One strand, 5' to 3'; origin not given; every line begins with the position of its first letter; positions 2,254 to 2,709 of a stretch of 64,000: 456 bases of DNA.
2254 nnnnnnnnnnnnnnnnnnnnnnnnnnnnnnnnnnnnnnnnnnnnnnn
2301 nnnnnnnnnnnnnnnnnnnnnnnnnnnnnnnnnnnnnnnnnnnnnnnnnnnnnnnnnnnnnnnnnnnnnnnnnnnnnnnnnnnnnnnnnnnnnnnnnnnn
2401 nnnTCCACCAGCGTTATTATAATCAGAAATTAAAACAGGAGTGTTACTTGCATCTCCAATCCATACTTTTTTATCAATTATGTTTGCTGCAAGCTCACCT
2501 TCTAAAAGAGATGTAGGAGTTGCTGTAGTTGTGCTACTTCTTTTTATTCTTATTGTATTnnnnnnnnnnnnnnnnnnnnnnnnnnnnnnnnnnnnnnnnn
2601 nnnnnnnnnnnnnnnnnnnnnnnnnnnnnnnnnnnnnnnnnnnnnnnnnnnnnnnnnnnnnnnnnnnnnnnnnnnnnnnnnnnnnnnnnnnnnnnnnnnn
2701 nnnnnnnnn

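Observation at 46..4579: Modular tail fibres: an IPT/TIG domain and (PT)7 linker grafted onto a fibre that re-uses the neighbouring fibre's N-terminal anchor motif internally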

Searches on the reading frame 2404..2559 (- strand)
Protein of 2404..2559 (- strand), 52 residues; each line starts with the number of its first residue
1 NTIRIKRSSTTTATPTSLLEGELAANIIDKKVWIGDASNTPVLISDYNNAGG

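Call 41: search_protein_representatives(alignment_id=A1)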
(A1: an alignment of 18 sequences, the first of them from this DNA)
Query: 18 sequences, 51 profile positions. Proteins with E-value up to 0.001 (for the whole library): 15656; up to 1e-10: 1201; up to 1e-30: 0. The best 150 are listed.
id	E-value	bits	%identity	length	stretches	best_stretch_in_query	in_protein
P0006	4.8e-23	96.8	-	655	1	1-50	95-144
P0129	1.4e-22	95.3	-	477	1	1-50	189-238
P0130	1.7e-22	95.0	-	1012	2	2-45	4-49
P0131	4.7e-22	93.6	-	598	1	1-50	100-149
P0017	2.2e-21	91.4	-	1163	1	1-49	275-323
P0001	3.8e-21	90.7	-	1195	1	1-50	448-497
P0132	3.8e-21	90.7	-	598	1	1-50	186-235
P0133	6.9e-21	89.9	-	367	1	1-49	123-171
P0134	1.1e-20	89.2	-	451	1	1-49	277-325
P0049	2.3e-20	88.2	-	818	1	1-50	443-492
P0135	2.5e-20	88.1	-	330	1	1-50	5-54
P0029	2.6e-20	88.0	-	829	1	1-50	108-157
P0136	4.8e-20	87.2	-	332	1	1-50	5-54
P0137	7.8e-20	86.5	-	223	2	1-45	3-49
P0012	1.2e-19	85.8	-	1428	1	1-49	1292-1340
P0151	1.1e-15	73.2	-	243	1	1-48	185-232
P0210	5.0e-14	67.9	-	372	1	1-48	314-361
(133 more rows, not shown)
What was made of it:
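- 2404..2559 (-): Internal copy of the N-terminal-type 'anchor' domain, residues 285-336 (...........…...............…VLISDY). A profile of 18 copies (A1) finds 15,656 cluster representatives; 133 of the best 150 start at residue 3-10 (call 41).
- The 17 internal cases, at residues 88-1292, include 14 of the 20 best-scoring hits, i.e. this sub-family (call 41). The top-150 list in call 41 is biased towards the sub-family from which the profile was built. The motif is N-terminal in most family members (call 41). 17 independent cluster representatives keep an extension and the anchor in one frame (call 41).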

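Call 52: search_solved_structures(query=A1, max_evalue=10, show_alignments=5)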
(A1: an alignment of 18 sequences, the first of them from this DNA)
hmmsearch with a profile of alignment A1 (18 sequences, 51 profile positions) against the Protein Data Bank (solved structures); distinct sequences matched with E-value up to 10: 11.
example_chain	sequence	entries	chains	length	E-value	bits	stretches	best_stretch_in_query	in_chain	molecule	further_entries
6tjh_A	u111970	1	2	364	0.0026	20.7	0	29-39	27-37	Cake9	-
6tjg_A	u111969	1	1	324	0.003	20.5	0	29-39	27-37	Cake8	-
6tji_A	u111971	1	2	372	0.0032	20.5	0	29-39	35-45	Cake10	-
6tjf_A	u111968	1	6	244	0.0076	19.2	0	29-39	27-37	Cake6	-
6tje_A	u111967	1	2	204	0.016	18.2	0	29-39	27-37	Cake5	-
6tjd_A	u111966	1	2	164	0.058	16.4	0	29-39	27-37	Cake4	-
6tjc_A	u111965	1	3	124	0.38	13.8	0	29-39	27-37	Cake3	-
6m3d_C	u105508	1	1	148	0.43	13.6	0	20-37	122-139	Segmentation polarity homeobox protein engrailed,Segmentation polarity homeobox protein en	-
3qay_A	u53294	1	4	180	0.96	12.5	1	28-46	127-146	Endolysin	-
8prs_A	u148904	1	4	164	1.6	11.8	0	29-38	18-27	nvBagel4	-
8pra_A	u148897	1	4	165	1.7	11.7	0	29-38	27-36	Cell surface protein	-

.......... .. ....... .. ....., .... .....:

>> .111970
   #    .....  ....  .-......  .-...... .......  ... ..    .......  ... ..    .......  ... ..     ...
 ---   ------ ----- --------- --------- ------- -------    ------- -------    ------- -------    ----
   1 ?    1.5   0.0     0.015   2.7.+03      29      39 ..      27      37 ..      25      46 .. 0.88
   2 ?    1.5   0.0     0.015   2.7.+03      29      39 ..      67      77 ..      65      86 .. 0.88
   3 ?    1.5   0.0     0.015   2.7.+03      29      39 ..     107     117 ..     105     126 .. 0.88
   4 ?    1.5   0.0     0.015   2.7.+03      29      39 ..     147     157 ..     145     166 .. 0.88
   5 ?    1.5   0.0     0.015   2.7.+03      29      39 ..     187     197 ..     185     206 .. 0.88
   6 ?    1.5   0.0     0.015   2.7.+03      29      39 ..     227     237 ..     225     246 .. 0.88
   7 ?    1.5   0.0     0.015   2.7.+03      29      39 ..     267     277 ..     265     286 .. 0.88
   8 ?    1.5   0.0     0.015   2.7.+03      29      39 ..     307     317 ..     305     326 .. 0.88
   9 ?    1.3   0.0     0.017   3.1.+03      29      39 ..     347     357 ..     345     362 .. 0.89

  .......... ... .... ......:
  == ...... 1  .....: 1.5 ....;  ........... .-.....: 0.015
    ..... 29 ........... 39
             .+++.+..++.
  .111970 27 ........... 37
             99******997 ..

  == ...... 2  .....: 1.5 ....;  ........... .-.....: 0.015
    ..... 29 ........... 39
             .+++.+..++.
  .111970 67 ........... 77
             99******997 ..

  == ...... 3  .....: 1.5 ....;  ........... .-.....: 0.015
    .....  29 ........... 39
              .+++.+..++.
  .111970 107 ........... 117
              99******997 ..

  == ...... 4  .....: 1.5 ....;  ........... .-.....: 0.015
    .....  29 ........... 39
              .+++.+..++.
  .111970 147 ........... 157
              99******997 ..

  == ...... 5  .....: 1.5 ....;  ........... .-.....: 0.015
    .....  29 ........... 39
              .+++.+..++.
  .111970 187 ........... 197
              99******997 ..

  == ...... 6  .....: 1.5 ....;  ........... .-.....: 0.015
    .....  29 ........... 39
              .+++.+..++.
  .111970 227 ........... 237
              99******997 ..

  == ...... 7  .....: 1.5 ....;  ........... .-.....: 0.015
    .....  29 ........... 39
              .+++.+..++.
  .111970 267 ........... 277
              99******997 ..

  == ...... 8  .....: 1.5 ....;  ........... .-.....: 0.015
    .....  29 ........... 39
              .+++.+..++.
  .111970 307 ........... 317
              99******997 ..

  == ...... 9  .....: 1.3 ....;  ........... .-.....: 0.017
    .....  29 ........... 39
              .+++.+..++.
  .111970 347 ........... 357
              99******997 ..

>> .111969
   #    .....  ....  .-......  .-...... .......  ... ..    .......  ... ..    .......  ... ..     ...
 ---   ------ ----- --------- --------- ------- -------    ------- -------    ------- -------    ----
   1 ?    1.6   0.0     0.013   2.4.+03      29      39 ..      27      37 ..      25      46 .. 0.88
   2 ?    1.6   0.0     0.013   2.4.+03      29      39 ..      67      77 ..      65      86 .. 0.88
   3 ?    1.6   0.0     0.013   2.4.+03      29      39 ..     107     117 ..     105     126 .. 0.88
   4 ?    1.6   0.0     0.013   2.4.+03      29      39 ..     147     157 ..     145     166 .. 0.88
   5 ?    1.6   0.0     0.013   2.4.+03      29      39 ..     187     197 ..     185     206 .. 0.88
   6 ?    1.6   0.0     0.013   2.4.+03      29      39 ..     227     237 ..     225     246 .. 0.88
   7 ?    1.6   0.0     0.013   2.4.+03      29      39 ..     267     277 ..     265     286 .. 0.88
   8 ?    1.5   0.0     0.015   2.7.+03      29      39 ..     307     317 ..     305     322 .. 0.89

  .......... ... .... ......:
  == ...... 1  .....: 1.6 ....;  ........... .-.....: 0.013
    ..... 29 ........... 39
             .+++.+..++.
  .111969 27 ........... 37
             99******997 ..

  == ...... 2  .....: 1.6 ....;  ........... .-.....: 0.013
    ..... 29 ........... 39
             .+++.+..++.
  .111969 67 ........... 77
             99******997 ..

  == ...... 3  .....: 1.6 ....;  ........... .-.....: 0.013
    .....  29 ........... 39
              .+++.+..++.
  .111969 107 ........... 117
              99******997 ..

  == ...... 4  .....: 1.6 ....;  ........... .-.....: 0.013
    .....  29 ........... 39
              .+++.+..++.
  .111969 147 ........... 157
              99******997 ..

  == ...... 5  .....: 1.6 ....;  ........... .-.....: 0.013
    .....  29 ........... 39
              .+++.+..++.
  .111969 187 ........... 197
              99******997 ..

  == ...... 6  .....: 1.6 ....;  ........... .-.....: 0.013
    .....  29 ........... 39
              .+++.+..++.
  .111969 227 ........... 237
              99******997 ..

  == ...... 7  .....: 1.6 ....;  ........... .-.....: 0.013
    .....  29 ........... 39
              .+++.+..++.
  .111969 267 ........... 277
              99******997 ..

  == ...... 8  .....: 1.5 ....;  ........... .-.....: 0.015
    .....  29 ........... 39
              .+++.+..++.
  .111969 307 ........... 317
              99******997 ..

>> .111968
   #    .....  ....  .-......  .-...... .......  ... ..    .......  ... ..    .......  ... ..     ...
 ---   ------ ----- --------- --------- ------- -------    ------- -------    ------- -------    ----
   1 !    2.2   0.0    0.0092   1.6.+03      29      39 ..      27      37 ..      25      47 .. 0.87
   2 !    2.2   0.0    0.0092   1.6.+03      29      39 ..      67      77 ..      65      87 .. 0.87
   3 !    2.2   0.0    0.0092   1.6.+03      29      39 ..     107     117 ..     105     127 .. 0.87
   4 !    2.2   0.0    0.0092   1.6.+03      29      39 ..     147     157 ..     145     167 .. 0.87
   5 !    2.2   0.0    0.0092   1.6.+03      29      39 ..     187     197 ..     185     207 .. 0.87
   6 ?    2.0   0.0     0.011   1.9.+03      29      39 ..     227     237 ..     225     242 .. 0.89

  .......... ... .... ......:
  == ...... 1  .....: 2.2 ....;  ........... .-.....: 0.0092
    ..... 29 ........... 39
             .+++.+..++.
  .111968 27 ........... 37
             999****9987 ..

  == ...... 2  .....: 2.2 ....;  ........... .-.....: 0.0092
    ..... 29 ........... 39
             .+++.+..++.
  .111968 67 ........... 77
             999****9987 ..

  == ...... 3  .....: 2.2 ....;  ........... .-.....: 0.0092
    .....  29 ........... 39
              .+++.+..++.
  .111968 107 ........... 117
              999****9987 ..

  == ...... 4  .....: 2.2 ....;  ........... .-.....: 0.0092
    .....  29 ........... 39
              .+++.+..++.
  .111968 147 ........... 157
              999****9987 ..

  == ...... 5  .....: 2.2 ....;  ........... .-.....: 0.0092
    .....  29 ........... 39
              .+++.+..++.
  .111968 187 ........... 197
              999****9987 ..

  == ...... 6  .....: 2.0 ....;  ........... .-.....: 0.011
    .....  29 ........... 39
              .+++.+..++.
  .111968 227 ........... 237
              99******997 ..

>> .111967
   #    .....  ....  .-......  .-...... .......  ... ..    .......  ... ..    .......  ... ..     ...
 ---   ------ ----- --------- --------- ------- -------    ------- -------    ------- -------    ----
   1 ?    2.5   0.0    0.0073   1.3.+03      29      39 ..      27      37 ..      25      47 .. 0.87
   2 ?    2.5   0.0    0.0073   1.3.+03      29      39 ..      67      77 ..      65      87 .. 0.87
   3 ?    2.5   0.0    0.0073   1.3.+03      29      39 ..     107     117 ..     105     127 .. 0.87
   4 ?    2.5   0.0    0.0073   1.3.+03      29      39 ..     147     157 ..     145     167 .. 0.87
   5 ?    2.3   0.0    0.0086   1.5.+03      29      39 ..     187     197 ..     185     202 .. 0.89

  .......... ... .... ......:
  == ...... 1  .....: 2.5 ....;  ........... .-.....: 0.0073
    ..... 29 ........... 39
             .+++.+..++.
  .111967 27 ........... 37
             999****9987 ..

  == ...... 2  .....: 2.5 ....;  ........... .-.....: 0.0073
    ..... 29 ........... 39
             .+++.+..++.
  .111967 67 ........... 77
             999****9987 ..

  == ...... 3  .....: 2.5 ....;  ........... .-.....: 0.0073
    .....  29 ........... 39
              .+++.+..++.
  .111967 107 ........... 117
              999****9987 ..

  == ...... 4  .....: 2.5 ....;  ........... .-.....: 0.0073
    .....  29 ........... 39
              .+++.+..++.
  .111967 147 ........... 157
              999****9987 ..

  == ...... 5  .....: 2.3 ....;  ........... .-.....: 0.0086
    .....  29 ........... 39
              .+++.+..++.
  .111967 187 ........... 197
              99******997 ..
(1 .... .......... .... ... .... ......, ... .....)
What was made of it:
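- Closest known: Repeat-containing tail fibres of phage SU10. Different: The N-terminal unit and the C-terminal IDGGSF end are not found in any PDB sequence (call 52).
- Tried and rejected: PDB sequence search with the anchor profile gave only spurious hits to designed repeat proteins (call 52).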

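Call 56: find_encoding_contigs(protein=P0210, flank=8000, max_places=3)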
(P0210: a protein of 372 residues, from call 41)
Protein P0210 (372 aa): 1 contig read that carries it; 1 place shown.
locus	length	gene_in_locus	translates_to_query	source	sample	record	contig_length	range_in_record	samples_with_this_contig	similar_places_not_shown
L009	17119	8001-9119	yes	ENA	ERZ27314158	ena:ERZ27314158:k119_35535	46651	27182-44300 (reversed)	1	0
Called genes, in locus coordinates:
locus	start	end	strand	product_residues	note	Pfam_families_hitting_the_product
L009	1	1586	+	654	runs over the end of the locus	-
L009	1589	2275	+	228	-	-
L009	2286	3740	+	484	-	-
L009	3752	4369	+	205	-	-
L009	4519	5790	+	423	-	-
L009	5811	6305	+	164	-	-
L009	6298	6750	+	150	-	-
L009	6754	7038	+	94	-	-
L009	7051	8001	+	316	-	-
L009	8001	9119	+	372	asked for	PF01833:TIG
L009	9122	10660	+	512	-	PF07484:Collar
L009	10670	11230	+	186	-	-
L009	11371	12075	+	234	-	-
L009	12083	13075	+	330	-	-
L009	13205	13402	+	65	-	-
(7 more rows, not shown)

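Call 57: find_encoding_contigs(protein=P0151, flank=8000, max_places=3)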
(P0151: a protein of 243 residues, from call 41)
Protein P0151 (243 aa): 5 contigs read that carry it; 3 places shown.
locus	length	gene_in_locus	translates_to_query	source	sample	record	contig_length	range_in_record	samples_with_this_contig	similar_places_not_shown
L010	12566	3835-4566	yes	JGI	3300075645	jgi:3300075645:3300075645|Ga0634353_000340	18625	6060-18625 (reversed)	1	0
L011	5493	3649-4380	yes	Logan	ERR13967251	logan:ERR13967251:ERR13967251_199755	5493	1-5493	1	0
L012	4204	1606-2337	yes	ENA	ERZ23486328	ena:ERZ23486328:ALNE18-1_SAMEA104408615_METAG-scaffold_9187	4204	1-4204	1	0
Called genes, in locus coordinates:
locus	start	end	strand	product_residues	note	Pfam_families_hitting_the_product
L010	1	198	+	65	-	?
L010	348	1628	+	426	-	-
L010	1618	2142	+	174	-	-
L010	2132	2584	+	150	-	-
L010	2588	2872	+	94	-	-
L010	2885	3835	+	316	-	-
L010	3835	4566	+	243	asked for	PF01833:TIG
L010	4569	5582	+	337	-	PF07484:Collar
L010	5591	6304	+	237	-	PF07484:Collar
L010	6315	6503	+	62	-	-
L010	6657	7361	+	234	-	-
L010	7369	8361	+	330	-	-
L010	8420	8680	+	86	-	-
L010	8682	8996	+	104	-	-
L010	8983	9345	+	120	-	-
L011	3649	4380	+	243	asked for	PF01833:TIG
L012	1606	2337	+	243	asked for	PF01833:TIG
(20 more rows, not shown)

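Call 74: predict_structure(alignment_id=A1)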
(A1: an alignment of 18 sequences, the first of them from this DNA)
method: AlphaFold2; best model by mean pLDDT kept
length: 52 residues; sequences in the alignment: 18
mean_pLDDT: 91.8   pTM: 0.73
mean pLDDT of the five models: 91.8, 91.4, 90.8, 90.0, 90.0
residues with pLDDT >= 90: 42; 70-90: 7; 50-70: 2; < 50: 1
segments of 3 or more residues with pLDDT < 50: none
pLDDT, mean of each block of 10 residues (from residue 1): 90 95 95 97 89 53
secondary structure, 60 per line:
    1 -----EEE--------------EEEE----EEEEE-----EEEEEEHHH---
elements in order: E6-8 E23-26 E31-35 E41-46

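Call 86: search_protein_families(library=pfam, proteins=[P0210, P0133, P0151], max_evalue=0.01)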
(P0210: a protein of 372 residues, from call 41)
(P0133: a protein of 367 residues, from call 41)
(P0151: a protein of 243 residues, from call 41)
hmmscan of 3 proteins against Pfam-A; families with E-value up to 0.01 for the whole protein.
P0210 (372 aa): 1 family
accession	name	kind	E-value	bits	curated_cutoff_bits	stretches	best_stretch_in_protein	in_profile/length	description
PF01833.30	TIG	-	1.4e-17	63.9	20.9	1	221-301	1-84/84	IPT/TIG domain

P0133 (367 aa): 0 families

P0151 (243 aa): 1 family
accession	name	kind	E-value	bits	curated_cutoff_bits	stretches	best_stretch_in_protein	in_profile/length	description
PF01833.30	TIG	-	1.7e-15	57.2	20.9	1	94-175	1-83/84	IPT/TIG domain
